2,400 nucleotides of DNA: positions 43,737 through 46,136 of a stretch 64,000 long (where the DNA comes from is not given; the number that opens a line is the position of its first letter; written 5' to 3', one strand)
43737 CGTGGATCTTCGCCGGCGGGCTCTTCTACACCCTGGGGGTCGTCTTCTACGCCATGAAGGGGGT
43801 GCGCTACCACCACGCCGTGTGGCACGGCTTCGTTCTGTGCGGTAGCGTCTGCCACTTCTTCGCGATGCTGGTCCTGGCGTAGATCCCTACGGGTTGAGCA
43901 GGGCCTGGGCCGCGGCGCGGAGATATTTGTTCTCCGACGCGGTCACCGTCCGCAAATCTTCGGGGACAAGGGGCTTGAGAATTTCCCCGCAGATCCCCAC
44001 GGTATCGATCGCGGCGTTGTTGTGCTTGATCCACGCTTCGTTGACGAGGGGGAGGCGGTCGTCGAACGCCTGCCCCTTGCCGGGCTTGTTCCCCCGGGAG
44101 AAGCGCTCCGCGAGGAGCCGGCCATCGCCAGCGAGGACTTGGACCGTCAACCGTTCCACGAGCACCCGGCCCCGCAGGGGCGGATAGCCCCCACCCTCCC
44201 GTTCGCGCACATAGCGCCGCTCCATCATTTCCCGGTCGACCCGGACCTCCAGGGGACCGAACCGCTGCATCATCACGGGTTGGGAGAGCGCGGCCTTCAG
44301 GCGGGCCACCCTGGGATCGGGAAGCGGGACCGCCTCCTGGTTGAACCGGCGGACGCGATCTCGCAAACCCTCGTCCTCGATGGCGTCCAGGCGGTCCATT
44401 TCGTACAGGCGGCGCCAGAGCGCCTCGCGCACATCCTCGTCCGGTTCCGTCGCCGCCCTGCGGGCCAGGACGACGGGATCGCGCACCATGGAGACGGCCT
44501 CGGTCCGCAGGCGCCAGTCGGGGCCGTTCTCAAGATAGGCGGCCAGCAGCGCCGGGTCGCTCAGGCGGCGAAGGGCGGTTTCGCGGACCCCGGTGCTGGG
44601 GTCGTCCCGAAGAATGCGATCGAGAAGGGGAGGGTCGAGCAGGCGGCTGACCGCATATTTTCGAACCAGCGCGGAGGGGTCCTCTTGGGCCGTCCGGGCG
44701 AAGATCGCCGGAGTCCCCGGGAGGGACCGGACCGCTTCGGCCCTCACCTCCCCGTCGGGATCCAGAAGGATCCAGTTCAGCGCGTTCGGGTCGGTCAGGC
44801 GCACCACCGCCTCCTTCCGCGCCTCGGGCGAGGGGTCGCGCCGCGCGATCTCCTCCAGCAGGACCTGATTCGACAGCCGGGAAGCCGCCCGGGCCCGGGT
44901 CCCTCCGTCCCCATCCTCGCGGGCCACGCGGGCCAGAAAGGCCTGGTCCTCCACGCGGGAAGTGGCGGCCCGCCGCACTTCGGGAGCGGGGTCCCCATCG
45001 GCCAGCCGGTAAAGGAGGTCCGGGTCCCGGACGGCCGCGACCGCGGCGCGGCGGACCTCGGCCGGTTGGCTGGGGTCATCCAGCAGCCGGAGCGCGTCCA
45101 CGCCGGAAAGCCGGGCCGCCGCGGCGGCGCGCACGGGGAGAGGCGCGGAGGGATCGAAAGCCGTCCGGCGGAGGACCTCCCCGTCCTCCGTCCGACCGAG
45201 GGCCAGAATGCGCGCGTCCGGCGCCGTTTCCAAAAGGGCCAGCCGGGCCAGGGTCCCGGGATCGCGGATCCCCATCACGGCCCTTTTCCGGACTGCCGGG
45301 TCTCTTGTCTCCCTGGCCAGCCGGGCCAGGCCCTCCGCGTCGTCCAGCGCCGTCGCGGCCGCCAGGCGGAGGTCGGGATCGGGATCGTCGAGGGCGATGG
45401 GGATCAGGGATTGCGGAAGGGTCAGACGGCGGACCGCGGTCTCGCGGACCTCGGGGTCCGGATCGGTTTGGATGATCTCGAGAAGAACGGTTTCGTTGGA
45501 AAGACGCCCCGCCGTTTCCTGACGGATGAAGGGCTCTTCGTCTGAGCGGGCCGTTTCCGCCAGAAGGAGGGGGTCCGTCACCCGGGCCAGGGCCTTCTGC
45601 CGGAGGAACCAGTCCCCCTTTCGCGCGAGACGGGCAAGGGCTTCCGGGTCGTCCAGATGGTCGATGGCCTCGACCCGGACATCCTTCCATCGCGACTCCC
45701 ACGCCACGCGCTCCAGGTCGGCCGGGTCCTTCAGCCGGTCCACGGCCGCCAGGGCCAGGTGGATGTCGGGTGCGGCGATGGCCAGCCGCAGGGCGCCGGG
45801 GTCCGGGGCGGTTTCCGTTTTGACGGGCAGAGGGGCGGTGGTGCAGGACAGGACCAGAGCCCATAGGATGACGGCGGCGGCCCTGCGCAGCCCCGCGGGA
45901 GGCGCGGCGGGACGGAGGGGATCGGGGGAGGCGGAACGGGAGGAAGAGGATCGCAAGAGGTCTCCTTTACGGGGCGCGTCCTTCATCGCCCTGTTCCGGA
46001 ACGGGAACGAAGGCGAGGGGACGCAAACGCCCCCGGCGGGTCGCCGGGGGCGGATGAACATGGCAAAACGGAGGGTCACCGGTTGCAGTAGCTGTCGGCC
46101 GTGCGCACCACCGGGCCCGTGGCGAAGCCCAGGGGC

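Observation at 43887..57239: Duplicated two-gene module: a secreted HEAT-repeat protein next to a ~1,400-aa cysteine-rich secreted protein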

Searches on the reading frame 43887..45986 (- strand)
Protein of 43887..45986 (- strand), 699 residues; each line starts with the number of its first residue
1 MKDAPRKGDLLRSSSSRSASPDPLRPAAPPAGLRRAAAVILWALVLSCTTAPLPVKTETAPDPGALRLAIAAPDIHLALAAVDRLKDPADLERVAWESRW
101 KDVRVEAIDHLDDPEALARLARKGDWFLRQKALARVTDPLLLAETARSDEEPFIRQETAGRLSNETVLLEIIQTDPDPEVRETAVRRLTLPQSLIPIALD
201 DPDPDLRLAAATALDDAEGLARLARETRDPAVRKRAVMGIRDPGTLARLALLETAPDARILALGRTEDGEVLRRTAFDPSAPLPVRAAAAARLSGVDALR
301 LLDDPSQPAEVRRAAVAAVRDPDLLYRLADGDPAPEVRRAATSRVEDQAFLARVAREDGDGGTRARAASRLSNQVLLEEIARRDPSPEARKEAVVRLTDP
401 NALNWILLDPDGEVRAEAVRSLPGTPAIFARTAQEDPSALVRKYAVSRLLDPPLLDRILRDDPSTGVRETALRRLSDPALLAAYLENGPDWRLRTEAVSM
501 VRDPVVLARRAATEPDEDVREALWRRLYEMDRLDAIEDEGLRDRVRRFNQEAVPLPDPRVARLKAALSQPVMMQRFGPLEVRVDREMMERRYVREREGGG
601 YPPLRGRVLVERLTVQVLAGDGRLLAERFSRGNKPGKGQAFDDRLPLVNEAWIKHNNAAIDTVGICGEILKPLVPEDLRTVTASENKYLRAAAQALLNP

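Call 7: search_protein_families(library=pfam, proteins=[window:43887-45986:-], max_evalue=0.01)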
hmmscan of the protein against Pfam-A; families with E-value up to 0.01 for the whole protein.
window:43887-45986:- (699 aa): 3 families
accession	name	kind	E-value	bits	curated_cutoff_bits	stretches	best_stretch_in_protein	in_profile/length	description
PF02985.28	HEAT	-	5.9e-08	32.7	23.5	0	168-187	5-23/31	HEAT repeat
PF13646.12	HEAT_2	-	2.8e-07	31.2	27.7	1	167-214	3-55/88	HEAT repeats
PF12765.13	Cohesin_HEAT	-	0.0022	18.8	21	0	162-185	14-39/42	HEAT repeat associated with sister chromatid cohesion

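Call 8: search_protein_families(library=ncbifam, proteins=[window:43887-45986:-], max_evalue=0.01)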
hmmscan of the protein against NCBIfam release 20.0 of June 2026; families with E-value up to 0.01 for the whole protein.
window:43887-45986:- (699 aa): 0 families

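Call 101: search_protein_families(library=padloc, proteins=[window:43887-45986:-], max_evalue=0.001)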
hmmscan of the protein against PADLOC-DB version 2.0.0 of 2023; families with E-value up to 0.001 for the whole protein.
window:43887-45986:- (699 aa): 0 families
